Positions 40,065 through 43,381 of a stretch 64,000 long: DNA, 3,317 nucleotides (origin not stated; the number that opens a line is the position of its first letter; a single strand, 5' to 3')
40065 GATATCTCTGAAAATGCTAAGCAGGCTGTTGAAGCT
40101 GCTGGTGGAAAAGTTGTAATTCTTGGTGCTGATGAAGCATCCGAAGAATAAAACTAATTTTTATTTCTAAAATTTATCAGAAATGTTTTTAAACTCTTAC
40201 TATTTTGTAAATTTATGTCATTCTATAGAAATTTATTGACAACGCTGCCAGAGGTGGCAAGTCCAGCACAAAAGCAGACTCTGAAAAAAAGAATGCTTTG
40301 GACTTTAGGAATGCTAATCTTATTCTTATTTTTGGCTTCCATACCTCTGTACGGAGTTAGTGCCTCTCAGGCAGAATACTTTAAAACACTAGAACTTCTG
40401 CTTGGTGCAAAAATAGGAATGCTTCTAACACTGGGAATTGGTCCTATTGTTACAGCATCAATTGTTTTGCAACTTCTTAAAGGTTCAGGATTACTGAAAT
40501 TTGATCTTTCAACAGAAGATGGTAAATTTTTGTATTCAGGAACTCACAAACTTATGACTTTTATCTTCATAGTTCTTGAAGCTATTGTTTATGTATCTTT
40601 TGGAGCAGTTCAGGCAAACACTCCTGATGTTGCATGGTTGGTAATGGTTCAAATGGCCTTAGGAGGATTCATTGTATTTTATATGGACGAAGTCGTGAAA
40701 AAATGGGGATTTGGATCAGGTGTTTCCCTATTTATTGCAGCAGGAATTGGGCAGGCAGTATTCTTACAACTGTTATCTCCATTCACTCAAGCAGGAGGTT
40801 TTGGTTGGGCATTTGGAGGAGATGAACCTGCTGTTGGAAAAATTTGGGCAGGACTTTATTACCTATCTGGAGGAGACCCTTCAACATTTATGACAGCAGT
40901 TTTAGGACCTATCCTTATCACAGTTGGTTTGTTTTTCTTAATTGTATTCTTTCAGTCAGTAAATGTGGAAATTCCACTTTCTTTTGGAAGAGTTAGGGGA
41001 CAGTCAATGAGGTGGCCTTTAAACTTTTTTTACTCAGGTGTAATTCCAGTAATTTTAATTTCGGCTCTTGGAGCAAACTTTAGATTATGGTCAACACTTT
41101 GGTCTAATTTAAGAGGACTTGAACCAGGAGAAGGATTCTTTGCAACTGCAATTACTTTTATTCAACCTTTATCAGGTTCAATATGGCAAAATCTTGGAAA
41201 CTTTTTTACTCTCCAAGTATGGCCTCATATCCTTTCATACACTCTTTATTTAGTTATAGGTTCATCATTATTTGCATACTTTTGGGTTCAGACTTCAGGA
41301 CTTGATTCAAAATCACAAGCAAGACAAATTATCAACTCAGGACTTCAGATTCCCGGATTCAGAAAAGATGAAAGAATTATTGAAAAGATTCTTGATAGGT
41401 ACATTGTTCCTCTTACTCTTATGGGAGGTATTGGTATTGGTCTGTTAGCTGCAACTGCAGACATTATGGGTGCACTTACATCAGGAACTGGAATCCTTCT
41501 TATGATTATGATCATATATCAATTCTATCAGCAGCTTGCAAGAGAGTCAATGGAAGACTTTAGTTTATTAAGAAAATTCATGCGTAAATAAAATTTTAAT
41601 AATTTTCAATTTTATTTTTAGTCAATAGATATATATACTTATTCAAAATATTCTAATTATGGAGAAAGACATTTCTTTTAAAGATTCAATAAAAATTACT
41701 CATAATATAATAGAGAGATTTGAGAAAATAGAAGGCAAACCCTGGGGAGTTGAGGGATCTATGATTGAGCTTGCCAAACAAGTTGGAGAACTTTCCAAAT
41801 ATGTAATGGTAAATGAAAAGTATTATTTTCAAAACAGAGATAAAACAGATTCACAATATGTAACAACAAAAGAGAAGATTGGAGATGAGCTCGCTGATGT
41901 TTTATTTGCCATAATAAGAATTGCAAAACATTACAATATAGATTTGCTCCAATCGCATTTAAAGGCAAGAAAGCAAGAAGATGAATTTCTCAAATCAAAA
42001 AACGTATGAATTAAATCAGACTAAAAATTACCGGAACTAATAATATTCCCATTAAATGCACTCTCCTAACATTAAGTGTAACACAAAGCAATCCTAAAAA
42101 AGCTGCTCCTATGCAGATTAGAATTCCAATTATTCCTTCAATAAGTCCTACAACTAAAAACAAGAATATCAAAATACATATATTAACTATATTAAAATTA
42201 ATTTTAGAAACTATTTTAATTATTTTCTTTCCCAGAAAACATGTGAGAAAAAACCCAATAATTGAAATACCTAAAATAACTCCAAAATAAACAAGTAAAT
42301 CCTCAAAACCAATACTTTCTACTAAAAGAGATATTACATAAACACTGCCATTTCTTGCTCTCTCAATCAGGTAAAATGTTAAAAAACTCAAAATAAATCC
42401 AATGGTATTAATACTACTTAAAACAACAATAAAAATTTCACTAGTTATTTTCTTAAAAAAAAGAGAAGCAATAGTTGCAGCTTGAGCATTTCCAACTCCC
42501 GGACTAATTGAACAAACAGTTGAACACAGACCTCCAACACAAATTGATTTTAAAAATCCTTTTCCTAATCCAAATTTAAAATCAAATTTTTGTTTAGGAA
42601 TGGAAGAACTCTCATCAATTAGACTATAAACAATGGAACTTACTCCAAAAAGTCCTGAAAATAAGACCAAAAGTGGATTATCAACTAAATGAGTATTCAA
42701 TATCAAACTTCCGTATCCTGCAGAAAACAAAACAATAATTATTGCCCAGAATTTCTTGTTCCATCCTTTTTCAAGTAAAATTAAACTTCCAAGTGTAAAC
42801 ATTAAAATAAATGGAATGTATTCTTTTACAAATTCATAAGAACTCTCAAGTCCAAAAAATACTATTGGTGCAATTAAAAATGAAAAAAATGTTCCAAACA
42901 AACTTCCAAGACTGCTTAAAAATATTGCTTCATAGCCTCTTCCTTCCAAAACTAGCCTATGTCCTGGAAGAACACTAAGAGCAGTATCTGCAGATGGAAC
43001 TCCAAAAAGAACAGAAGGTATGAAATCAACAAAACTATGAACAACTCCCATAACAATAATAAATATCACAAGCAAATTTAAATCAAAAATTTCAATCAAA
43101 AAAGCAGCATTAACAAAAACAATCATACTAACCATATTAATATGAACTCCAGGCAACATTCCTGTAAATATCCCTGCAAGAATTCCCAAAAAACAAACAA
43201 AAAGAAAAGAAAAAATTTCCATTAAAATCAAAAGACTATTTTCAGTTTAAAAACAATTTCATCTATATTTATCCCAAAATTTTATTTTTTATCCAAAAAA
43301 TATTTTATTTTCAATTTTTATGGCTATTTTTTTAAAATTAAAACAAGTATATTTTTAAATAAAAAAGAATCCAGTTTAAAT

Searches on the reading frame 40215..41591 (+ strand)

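Call 78: search_protein_families(library=pfam, proteins=[window:40215-41591:+], max_evalue=0.00001)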
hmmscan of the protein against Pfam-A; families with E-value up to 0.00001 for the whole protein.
window:40215-41591:+ (458 aa): 1 family
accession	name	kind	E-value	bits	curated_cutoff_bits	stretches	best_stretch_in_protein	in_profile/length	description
PF00344.25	SecY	-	9.4e-63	212.8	32.2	1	70-438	2-306/306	SecY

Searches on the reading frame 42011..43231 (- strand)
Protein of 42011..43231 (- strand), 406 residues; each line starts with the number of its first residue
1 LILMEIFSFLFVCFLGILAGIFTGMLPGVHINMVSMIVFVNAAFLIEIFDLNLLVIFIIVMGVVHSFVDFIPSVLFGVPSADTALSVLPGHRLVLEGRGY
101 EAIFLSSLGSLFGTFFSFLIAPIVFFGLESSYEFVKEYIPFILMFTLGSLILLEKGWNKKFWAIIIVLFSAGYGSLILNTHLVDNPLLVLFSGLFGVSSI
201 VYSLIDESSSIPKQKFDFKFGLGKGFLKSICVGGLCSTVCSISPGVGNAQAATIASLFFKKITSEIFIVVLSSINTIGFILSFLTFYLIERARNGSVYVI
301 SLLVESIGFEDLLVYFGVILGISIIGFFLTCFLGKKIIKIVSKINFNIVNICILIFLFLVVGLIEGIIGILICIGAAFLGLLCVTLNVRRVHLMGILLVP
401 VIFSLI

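Call 78: search_protein_families(library=pfam, proteins=[window:42011-43231:-], max_evalue=0.00001)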
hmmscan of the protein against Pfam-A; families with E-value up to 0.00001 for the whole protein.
window:42011-43231:- (406 aa): 1 family
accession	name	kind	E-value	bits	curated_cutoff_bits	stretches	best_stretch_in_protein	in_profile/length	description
PF01970.21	TctA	-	1.5e-40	139.6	28.9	1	10-394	1-422/423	Tripartite tricarboxylate transporter TctA family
